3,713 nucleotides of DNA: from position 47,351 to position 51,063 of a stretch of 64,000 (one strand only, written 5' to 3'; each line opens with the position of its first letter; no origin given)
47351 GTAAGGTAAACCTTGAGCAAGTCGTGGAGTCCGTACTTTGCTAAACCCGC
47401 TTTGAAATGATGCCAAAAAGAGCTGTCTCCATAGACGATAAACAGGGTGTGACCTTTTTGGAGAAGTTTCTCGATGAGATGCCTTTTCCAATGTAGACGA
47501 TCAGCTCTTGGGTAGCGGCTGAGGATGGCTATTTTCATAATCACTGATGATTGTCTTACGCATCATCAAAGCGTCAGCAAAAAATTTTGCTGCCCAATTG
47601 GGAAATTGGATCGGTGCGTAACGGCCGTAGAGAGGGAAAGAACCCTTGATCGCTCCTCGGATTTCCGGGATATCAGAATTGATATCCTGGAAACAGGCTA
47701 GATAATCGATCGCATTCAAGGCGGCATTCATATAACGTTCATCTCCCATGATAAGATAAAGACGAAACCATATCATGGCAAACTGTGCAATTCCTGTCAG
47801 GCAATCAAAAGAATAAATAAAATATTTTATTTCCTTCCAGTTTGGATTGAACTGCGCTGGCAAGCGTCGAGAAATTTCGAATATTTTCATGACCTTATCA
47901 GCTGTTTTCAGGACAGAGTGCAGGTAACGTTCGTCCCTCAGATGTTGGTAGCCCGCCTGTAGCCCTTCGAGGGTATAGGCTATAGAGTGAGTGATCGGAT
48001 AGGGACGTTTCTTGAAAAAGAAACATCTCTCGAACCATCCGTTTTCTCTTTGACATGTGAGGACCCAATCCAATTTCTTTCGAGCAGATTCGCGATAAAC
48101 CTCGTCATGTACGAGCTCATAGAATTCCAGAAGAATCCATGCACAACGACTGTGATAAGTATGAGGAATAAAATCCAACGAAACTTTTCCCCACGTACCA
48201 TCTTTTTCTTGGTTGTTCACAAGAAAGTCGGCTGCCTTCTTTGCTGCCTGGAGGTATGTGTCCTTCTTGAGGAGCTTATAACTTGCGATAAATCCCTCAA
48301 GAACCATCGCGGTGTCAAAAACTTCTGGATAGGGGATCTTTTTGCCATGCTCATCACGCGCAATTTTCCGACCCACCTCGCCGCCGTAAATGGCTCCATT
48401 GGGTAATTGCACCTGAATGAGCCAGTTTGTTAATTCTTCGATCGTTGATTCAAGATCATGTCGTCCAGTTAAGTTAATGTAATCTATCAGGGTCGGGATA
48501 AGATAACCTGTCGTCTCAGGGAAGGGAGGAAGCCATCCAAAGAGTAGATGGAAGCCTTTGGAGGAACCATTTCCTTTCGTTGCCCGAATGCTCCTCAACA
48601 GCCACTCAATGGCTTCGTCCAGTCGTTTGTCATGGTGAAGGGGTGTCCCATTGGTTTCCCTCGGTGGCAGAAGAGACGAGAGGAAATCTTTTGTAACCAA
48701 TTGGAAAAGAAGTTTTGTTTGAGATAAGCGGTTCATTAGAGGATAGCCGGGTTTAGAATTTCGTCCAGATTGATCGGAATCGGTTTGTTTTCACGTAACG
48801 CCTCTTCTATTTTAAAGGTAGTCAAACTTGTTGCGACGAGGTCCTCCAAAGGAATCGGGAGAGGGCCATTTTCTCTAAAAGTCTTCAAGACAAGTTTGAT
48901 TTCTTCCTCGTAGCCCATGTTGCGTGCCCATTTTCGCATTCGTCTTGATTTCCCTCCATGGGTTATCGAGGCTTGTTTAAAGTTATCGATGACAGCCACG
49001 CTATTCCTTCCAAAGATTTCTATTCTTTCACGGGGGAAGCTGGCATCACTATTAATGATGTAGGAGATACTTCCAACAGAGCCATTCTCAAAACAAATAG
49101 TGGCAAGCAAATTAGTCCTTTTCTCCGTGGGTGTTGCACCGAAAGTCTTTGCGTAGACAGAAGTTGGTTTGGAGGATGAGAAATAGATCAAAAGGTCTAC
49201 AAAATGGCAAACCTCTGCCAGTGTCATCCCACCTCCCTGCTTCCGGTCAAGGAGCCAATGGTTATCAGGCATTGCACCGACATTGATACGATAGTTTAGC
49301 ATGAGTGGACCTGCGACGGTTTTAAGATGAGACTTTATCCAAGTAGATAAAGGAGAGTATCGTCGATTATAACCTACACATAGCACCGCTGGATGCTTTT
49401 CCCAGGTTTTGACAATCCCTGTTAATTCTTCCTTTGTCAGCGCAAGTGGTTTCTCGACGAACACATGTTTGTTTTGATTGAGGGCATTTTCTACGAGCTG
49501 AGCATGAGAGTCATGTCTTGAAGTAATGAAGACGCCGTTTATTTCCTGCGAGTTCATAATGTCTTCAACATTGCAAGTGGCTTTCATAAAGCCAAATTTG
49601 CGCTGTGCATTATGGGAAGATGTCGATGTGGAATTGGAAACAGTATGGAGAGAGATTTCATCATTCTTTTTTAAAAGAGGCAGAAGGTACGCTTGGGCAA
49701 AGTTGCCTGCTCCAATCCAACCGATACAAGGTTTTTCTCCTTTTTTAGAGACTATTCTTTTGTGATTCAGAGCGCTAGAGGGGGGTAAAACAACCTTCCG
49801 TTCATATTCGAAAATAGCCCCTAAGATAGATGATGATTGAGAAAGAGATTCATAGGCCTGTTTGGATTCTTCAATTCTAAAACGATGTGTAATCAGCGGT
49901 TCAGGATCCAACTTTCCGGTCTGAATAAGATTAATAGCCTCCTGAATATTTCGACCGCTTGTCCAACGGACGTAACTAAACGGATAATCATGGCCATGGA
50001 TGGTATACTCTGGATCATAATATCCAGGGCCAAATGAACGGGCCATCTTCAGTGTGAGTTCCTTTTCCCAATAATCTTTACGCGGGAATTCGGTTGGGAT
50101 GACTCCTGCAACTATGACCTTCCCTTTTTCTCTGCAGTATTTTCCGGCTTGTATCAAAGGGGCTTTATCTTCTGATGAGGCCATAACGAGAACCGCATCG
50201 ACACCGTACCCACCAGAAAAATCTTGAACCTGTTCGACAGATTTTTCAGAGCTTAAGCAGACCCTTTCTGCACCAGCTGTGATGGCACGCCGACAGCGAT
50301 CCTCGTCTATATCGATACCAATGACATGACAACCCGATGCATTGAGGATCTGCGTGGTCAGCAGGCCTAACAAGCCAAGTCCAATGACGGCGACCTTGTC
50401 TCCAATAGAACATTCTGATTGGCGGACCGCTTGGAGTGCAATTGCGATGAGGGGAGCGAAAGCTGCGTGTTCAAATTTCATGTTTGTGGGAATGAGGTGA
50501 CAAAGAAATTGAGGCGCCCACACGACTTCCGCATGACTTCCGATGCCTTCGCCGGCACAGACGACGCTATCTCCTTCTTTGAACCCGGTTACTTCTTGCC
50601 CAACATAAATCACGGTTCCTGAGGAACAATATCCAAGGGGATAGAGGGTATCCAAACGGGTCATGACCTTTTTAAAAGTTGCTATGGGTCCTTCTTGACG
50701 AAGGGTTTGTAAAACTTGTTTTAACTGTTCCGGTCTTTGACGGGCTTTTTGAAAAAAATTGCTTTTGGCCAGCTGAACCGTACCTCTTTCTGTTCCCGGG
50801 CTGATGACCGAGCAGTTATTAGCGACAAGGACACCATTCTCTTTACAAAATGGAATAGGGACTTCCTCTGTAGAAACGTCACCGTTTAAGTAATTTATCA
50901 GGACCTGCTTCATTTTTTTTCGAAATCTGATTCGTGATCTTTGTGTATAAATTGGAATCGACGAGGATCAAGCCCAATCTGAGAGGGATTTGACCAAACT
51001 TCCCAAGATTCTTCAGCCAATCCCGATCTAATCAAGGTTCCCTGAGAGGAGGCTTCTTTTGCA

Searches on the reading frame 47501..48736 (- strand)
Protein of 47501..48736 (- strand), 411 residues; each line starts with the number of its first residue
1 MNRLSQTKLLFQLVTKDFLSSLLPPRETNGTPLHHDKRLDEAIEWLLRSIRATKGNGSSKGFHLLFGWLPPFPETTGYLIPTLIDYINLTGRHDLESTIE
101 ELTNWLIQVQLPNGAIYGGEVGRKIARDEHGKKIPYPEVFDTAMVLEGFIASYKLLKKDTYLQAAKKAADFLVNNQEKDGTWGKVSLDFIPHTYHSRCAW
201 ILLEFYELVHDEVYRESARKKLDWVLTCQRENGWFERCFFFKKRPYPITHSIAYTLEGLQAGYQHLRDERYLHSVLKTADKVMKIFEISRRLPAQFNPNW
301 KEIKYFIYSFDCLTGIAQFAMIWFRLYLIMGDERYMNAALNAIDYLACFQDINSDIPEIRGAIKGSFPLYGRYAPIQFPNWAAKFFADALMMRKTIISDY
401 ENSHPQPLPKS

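Call 103: search_protein_families(library=pfam, proteins=[window:47501-48736:-], max_evalue=0.00001)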
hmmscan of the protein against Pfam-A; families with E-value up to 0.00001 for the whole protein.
window:47501-48736:- (411 aa): 5 families
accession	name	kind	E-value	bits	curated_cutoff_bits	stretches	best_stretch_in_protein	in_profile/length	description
PF07470.19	Glyco_hydro_88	-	2.2e-09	37.2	26.6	1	140-243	29-121/352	Glycosyl Hydrolase Family 88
PF09492.16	Pec_lyase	-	8.7e-09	35.5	22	0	151-185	50-84/292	Pectic acid lyase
PF06662.19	C5-epim_C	-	2.7e-08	34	23.3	0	135-192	24-83/188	D-glucuronyl C5-epimerase C-terminus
PF13243.12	SQHop_cyclase_C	-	2.9e-07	30.3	26.1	1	37-242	24-234/319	Squalene-hopene cyclase C-terminal domain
PF07944.18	Beta-AFase-like_GH127_cat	-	3.6e-07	30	24.9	1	75-229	59-211/376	Beta-L-arabinofuranosidase, GH127 catalytic domain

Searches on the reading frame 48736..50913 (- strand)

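Call 103: search_protein_families(library=pfam, proteins=[window:48736-50913:-], max_evalue=0.00001)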
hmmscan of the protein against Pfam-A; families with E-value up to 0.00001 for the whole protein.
window:48736-50913:- (725 aa): 3 families
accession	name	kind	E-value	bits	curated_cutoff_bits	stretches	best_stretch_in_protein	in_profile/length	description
PF01408.29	GFO_IDH_MocA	-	9.6e-23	81.6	24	1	397-515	3-120/120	Oxidoreductase family, NAD-binding Rossmann fold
PF00107.32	ADH_zinc_N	-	2.5e-15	57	31.8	1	182-292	2-113/129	Zinc-binding dehydrogenase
PF22725.1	GFO_IDH_MocA_C3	-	9.2e-11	42.3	27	1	541-637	21-120/124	GFO/IDH/MocA C-terminal domain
